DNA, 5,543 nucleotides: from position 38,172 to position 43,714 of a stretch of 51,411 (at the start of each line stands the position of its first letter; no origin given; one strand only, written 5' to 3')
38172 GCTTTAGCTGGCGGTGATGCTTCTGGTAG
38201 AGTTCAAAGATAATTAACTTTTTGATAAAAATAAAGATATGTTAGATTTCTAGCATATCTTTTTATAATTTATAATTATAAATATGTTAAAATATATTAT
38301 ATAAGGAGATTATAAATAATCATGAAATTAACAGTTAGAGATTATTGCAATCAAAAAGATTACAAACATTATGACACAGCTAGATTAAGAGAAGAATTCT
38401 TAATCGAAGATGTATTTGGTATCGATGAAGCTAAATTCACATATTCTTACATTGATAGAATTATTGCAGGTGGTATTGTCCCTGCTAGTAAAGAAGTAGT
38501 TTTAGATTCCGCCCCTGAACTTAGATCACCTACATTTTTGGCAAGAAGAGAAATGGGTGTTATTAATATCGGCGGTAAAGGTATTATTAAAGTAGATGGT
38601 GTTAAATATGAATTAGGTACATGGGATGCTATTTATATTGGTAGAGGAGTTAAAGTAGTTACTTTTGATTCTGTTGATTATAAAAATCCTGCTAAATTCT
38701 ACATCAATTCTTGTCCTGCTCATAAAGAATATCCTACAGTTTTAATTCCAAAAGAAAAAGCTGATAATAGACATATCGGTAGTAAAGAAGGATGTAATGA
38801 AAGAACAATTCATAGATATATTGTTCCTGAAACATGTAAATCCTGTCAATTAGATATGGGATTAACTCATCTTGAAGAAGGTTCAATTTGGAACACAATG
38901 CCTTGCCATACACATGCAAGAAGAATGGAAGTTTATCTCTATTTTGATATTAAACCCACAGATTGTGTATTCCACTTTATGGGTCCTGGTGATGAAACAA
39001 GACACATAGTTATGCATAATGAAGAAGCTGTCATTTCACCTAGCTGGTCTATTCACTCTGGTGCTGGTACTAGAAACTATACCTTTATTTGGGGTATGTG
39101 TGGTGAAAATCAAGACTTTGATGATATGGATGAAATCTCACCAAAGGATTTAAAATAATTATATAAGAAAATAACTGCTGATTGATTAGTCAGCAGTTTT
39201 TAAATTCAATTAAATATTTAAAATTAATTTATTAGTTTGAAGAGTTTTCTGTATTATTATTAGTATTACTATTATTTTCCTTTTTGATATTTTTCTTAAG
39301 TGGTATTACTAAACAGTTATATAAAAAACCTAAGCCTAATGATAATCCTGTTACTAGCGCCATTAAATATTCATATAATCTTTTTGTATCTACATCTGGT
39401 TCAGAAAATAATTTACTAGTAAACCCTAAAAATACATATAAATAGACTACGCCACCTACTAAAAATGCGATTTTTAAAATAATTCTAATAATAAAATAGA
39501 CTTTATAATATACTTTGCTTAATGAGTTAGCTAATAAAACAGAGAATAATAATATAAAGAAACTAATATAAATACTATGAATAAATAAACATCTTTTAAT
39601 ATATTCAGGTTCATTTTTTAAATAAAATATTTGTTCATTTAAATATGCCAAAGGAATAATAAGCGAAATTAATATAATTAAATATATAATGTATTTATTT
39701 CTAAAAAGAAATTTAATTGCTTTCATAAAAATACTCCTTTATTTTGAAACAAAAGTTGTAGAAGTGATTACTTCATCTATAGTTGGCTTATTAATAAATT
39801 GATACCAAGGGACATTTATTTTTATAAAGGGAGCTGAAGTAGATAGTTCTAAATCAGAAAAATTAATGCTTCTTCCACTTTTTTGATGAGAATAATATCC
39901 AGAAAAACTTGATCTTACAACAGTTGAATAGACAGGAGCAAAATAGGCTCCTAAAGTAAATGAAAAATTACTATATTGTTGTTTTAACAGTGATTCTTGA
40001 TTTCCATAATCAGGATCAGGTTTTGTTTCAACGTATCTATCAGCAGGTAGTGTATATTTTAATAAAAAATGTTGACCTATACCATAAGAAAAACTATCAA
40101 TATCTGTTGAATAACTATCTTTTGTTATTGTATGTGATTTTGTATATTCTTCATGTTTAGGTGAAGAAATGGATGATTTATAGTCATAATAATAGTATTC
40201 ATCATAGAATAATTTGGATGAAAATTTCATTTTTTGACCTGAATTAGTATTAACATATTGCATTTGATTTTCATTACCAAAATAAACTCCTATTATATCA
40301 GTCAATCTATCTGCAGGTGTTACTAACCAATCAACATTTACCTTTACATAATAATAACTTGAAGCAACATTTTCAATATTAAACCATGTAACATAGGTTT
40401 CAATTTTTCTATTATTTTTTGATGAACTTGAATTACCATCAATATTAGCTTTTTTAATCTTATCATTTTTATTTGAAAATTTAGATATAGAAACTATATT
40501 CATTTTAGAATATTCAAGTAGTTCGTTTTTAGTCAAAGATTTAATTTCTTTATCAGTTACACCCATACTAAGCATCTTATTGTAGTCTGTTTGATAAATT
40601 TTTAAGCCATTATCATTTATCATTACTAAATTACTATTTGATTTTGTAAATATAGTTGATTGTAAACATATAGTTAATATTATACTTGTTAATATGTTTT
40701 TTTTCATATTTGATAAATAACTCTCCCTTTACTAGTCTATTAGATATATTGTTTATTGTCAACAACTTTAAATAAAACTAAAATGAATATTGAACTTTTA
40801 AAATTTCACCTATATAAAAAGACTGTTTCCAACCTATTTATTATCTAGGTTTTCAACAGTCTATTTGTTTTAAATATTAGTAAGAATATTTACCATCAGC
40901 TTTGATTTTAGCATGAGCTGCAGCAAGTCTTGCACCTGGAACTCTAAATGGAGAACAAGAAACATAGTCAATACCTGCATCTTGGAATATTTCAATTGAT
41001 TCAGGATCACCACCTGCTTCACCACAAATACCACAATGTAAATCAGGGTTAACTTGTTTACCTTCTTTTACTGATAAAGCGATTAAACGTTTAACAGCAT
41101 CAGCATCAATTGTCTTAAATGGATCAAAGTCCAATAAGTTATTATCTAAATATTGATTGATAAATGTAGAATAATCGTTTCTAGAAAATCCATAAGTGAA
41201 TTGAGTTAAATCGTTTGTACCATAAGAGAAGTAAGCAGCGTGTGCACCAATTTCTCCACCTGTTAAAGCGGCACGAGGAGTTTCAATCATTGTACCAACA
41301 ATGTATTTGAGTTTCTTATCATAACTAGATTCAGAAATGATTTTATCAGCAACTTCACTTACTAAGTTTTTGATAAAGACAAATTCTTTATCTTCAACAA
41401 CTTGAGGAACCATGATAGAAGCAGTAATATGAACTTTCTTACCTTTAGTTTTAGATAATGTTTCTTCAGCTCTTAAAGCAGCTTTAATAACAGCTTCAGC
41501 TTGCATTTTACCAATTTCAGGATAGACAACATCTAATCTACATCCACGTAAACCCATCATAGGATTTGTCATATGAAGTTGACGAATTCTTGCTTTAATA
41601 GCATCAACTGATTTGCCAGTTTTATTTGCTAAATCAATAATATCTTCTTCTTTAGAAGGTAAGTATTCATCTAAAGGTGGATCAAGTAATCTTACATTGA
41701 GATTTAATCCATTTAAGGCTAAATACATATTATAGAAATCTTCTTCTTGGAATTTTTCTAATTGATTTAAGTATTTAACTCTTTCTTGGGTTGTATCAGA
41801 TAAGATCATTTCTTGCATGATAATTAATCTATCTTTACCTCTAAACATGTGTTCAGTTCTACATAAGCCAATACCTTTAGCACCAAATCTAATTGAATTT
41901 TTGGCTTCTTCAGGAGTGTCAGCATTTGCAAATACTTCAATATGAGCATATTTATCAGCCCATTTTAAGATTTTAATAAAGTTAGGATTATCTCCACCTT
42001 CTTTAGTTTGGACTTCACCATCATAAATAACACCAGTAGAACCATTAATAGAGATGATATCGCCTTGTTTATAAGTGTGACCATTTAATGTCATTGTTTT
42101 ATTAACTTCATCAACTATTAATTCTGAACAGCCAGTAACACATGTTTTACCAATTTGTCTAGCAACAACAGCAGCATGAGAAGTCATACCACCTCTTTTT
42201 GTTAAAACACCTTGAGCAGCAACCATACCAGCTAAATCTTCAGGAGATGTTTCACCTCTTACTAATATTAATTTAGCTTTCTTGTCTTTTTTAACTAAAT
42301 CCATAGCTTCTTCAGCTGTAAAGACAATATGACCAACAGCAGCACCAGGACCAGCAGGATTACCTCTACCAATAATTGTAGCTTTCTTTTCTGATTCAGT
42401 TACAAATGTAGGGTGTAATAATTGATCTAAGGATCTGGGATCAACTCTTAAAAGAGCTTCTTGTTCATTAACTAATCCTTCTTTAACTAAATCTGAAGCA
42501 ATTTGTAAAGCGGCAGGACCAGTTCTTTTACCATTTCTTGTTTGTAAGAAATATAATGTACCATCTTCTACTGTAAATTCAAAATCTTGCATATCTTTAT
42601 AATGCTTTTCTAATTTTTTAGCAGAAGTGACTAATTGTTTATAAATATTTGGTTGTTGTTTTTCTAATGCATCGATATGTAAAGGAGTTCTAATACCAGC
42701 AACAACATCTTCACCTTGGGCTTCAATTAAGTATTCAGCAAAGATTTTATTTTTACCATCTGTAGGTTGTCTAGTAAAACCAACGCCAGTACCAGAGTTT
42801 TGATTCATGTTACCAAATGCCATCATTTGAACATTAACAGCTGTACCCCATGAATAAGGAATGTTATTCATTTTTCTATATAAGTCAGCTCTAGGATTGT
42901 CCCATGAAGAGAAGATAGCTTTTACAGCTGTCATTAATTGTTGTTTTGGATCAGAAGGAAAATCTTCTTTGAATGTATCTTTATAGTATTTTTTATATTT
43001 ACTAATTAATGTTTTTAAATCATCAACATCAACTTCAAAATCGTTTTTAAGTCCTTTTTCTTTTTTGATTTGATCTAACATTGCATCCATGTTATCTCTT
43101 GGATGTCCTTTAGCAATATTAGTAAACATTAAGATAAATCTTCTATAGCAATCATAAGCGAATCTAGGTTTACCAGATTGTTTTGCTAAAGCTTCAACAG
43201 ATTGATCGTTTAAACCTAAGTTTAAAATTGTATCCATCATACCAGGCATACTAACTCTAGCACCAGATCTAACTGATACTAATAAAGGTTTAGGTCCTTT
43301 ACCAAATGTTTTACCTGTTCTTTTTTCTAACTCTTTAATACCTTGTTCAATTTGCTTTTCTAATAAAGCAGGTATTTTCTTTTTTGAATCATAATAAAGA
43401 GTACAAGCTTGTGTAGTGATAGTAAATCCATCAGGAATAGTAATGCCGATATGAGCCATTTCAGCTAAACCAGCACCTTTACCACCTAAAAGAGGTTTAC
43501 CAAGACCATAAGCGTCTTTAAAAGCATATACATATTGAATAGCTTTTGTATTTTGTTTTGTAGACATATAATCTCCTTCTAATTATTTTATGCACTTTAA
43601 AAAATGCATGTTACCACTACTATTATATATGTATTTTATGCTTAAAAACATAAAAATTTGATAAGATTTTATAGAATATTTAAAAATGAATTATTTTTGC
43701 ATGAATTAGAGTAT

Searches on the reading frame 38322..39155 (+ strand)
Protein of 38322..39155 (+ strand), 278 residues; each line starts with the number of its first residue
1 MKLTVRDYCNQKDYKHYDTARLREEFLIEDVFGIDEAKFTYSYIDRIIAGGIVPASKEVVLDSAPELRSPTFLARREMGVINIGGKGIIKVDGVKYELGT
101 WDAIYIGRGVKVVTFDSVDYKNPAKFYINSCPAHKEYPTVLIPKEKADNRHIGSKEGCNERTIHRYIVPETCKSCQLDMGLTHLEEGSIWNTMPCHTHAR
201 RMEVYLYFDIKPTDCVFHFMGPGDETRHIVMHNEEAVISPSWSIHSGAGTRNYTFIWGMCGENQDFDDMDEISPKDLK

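Call 66: search_protein_families(library=pfam, proteins=[window:38322-39155:+], max_evalue=0.01)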
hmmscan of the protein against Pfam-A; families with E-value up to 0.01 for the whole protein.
window:38322-39155:+ (278 aa): 1 family
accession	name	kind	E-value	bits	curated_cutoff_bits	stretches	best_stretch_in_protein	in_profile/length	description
PF04962.18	KduI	-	8.2e-27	94.6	23.9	1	72-265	44-250/262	KduI/IolB family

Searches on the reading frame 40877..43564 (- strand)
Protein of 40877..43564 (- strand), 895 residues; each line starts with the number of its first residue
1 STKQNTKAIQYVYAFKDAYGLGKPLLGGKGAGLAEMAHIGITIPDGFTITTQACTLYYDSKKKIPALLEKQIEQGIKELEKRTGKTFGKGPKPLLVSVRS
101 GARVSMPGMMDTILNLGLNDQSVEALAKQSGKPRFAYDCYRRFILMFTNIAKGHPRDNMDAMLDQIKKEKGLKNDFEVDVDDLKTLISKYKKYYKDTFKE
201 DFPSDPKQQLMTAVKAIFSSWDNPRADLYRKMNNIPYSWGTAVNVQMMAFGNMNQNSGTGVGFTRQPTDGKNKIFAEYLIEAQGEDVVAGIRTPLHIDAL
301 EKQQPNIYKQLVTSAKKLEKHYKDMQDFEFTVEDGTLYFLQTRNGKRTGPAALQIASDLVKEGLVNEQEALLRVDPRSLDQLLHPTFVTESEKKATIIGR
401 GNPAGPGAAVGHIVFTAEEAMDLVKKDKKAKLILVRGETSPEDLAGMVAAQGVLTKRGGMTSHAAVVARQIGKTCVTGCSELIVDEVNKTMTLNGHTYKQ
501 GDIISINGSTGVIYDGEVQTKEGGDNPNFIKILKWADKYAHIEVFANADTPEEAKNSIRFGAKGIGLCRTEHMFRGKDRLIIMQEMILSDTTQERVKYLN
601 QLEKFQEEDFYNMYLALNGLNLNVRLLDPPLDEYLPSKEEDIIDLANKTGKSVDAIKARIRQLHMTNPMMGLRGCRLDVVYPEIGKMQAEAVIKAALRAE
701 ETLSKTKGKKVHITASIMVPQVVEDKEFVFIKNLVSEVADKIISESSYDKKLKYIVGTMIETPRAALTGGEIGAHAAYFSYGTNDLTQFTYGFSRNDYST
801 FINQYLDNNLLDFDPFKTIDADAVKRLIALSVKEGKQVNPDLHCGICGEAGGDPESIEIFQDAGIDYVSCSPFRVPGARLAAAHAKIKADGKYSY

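Call 22: search_protein_families(library=pfam, proteins=[window:40877-43564:-], max_evalue=0.00001)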
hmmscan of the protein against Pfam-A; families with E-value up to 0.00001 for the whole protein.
window:40877-43564:- (895 aa): 3 families
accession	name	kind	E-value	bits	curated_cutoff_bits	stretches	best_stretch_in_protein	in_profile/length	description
PF02896.24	PEP-utilizers_C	-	9.6e-64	215.8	22.8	1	531-886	9-292/293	PEP-utilising enzyme, PEP-binding domain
PF01326.24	PPDK_N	-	8.2e-52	176.9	27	2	24-305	2-228/328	Pyruvate phosphate dikinase, AMP/ATP-binding domain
PF00391.29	PEP-utilizers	-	3.8e-21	74.9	23.1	1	431-511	4-72/72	PEP-utilising enzyme, mobile domain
